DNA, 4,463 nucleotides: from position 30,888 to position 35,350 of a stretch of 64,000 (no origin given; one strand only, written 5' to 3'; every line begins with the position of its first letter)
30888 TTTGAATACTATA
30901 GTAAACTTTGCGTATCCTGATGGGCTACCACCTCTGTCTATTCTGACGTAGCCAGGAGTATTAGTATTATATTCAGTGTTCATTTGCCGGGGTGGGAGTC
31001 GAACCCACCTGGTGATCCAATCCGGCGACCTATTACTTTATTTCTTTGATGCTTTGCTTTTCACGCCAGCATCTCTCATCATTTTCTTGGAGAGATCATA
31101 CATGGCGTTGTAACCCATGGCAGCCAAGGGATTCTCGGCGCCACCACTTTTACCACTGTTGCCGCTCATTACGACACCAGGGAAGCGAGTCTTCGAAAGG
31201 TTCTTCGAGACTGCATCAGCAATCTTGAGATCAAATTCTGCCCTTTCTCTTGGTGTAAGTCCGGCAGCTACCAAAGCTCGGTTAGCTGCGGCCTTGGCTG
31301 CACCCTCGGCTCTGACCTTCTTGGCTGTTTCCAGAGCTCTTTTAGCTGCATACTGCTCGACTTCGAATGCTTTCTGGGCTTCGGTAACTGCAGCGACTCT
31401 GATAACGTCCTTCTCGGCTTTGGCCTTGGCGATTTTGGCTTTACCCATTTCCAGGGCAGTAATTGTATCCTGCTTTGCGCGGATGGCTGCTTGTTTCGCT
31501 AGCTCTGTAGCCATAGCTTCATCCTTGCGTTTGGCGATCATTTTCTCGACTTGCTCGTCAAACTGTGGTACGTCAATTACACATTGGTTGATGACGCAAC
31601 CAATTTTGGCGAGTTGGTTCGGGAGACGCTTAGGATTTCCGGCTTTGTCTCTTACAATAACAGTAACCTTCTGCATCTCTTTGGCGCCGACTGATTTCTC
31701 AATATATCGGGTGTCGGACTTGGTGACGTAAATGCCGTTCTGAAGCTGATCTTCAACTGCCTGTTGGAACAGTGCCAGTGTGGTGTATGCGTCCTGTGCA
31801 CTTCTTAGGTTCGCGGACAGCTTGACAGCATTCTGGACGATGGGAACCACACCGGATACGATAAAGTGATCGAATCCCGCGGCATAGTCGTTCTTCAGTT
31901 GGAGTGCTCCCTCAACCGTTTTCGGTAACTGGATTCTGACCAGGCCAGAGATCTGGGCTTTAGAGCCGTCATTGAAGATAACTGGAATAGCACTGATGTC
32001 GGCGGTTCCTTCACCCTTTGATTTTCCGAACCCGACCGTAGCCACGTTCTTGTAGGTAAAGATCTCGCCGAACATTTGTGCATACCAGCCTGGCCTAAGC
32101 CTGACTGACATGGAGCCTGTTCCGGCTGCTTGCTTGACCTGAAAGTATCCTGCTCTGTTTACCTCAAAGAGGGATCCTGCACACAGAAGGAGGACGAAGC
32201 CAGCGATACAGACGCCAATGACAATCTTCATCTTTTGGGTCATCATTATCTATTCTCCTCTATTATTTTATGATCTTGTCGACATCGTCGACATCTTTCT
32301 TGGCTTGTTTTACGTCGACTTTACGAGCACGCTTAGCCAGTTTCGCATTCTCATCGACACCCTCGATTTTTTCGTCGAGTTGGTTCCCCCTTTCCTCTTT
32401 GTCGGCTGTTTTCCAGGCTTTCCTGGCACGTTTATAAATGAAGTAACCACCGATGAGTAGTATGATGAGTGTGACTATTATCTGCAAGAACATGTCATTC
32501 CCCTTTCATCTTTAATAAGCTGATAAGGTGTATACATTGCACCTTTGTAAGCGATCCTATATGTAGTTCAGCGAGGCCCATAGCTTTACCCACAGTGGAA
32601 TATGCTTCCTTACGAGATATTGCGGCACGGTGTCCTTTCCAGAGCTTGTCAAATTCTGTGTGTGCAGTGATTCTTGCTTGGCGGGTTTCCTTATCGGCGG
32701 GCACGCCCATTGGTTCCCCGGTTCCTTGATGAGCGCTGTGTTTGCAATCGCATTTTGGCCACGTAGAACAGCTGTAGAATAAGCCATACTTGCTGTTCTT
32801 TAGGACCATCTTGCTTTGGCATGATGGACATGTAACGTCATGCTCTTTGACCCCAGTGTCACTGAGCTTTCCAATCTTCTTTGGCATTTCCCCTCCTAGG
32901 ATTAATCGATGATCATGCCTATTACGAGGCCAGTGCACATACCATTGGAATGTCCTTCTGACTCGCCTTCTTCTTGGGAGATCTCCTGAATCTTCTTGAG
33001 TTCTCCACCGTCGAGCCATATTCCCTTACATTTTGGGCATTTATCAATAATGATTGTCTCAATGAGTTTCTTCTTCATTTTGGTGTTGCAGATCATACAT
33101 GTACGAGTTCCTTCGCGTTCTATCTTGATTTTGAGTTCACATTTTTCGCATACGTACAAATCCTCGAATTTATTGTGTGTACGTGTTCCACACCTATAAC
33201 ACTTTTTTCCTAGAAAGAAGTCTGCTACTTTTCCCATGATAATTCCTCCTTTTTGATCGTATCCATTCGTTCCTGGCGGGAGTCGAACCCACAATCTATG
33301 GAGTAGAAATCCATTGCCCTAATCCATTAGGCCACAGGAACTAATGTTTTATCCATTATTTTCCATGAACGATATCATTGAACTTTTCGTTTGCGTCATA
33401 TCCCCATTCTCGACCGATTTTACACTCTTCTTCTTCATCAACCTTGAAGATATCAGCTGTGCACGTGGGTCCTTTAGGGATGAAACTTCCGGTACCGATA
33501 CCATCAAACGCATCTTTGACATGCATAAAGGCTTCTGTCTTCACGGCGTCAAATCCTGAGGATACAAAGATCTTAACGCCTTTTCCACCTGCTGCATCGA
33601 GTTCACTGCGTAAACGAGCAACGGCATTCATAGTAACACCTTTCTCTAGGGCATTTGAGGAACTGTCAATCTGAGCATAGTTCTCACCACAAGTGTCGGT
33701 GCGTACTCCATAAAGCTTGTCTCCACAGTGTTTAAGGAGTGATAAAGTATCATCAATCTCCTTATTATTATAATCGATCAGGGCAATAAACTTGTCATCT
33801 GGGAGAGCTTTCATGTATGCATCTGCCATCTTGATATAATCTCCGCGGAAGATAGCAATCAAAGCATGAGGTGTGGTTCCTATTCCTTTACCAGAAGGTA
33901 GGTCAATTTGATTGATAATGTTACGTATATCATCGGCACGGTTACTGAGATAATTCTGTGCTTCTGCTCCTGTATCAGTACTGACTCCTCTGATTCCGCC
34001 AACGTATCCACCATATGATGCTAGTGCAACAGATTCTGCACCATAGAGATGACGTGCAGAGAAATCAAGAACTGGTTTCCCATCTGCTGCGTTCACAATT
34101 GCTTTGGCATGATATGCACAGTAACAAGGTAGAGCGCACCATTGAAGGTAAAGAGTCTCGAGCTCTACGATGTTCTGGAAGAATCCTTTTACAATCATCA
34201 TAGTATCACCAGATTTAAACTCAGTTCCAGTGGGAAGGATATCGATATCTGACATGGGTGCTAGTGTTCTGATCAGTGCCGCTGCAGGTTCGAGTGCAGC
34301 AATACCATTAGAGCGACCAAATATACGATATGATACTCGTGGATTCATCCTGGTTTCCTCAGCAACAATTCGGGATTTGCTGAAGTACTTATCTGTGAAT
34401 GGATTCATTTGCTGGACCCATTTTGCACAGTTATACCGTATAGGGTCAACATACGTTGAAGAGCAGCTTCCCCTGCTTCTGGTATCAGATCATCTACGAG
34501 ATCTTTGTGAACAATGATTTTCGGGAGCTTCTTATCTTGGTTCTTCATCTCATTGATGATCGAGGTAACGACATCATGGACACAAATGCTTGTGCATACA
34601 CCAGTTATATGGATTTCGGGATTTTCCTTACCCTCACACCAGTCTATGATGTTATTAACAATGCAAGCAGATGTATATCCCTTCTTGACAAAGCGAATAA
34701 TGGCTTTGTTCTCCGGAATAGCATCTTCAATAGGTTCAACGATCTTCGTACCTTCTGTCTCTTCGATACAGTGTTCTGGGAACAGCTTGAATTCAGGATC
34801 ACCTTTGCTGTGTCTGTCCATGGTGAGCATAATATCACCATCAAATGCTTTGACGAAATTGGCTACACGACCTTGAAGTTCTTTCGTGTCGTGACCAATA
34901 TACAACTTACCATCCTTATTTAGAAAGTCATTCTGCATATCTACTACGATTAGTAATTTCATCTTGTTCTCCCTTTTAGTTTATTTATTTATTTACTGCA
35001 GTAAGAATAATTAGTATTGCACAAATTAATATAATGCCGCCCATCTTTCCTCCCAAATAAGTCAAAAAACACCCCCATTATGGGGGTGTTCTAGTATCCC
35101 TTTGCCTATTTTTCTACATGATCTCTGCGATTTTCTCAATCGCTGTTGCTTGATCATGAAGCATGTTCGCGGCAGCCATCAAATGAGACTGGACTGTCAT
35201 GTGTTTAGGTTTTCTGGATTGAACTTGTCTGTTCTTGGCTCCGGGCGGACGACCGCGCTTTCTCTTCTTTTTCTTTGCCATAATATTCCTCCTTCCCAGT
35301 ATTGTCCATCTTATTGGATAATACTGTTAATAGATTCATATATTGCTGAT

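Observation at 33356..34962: Phage-encoded NAD+ salvage: a translationally coupled PncA-NAPRTase pair, with NadE and Nudix elsewhere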

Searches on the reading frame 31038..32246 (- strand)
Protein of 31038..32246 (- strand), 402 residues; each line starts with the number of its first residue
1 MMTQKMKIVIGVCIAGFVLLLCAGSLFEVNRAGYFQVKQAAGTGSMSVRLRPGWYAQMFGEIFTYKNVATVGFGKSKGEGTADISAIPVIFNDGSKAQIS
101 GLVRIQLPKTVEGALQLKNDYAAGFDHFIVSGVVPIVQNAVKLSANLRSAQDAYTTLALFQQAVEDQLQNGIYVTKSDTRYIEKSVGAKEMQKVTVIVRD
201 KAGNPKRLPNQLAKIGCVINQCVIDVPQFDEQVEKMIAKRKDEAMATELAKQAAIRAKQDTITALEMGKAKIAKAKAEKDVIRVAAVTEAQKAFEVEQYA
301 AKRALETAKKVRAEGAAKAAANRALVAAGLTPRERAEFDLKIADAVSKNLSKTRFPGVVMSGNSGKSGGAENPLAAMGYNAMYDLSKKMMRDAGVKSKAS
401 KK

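Call 75: search_protein_families(library=pfam, proteins=[window:31038-32246:-], max_evalue=0.001)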
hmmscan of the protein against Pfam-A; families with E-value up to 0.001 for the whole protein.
window:31038-32246:- (402 aa): 1 family
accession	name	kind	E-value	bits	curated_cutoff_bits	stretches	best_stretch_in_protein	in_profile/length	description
PF01145.31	Band_7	-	4.5e-05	24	23.6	1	81-260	44-175/176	SPFH domain / Band 7 family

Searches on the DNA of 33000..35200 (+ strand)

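Call 6: search_dna_similar(query=window:33000-35200:+, collection=phages, mode=distant, max_rows=20)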
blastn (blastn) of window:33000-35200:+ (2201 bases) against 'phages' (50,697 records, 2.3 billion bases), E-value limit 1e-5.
Records with a match: 1; places in all: 1; records where one place covers at least 80% of the query: 0.
Best place of each record, by identity: 90-95% 1.
By first word of the organism name: Bacteriophage 1.
By host as written in the record: - 1.
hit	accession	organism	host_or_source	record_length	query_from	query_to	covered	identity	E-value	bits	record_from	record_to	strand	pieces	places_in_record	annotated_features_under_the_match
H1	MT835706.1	Bacteriophage sp.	human fecal samples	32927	1925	1976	2%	90.6%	5e-9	71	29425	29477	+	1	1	record has no annotation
